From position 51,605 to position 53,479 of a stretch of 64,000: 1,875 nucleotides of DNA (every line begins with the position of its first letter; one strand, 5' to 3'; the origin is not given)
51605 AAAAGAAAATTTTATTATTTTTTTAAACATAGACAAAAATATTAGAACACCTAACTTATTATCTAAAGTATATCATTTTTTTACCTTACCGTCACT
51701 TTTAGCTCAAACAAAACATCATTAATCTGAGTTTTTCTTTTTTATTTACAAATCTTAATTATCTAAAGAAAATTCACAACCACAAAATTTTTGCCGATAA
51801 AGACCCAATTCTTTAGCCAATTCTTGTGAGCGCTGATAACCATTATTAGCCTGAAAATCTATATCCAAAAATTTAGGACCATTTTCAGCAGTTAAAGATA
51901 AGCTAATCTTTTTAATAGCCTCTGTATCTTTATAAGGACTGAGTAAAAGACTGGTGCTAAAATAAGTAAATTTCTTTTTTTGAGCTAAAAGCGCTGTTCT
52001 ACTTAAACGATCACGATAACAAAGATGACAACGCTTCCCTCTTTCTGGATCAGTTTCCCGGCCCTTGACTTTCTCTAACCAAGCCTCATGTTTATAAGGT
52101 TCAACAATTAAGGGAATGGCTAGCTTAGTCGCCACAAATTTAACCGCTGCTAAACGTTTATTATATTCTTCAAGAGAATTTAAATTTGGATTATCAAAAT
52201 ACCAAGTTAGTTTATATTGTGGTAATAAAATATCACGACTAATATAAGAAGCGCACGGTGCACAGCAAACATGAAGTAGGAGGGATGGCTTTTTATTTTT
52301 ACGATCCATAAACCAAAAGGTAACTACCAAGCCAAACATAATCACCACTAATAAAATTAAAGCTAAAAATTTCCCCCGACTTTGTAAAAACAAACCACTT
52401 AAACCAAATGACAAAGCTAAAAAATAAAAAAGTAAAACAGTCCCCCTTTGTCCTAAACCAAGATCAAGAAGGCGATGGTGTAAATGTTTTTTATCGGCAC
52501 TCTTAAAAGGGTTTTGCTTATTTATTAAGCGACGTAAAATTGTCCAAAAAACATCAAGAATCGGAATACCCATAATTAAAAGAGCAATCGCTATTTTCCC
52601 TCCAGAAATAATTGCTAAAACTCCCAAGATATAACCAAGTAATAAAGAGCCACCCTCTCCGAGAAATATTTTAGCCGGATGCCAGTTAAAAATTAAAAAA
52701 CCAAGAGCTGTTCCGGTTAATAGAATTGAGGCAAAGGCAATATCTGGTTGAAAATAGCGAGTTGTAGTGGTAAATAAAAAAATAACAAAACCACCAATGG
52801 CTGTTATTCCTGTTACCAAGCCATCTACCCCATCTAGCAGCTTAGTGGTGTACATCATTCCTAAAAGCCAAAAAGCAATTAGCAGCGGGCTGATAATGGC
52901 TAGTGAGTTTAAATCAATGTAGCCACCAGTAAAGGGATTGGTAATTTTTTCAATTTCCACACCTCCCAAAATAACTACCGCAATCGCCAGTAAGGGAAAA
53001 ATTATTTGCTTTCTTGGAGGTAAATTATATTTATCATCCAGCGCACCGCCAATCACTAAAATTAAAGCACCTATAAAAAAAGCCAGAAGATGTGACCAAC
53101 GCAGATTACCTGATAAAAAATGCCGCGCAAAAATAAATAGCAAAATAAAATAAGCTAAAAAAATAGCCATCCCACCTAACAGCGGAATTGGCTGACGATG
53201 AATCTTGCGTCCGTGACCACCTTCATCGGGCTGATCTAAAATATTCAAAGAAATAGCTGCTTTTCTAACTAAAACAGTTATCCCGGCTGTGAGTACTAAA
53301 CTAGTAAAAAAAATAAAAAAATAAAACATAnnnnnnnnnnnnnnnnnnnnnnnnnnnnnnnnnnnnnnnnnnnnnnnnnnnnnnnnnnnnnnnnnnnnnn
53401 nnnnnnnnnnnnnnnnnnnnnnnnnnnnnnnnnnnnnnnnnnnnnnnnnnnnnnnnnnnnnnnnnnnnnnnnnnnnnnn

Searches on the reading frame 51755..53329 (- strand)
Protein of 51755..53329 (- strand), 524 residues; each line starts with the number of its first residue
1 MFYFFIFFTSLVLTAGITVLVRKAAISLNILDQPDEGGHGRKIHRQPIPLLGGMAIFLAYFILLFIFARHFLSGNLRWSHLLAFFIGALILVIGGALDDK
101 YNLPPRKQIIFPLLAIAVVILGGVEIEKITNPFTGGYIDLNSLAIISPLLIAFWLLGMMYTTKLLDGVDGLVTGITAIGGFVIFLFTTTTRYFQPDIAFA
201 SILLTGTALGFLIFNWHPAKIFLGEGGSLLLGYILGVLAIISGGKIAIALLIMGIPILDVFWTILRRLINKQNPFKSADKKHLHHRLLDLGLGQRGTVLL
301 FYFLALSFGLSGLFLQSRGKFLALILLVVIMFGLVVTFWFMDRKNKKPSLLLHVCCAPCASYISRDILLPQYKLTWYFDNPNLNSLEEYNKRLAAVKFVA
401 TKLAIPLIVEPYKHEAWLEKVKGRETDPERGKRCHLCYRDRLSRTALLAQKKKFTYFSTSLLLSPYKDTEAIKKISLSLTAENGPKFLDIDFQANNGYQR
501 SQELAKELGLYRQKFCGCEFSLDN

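Call 3: search_protein_families(library=pfam, proteins=[window:51755-53329:-], max_evalue=0.01)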
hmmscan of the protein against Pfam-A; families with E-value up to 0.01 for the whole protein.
window:51755-53329:- (524 aa): 3 families
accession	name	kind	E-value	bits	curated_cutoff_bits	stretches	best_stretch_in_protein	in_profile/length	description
PF02677.20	QueH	-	2.3e-58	197.6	23.5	1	350-522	1-173/175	Epoxyqueuosine reductase QueH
PF00953.26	Glycos_transf_4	-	1.7e-29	103.3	27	1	82-242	2-159/160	Glycosyl transferase family 4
PF19053.6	EccD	-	0.0058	16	30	1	55-158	227-332/339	EccD-like transmembrane domain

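Call 4: search_protein_families(library=ncbifam, proteins=[window:51755-53329:-], max_evalue=0.01)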
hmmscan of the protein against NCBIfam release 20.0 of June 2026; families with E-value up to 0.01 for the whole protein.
window:51755-53329:- (524 aa): 4 families
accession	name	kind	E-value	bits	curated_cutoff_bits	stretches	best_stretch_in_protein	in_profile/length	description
TIGR02380.1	ECA_wecA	exception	5e-32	111.4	326.05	1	5-343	6-335/346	UDP-N-acetylglucosamine--undecaprenyl-phosphate N-acetylglucosaminephosphotransferase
NF053644.1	MraY_archaea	equivalog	8.3e-23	81.2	450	1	139-308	177-335/340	pseudomurein biosynthesis MraY family phospho-N-acetylmuramoyl-pentapeptide-transferase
TIGR00445.1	mraY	equivalog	1e-18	67.9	192.05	1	107-312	100-314/321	phospho-N-acetylmuramoyl-pentapeptide-transferase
NF010118.0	PRK13592.1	equivalog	0.00059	19.3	443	1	243-354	41-146/299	prenyltransferase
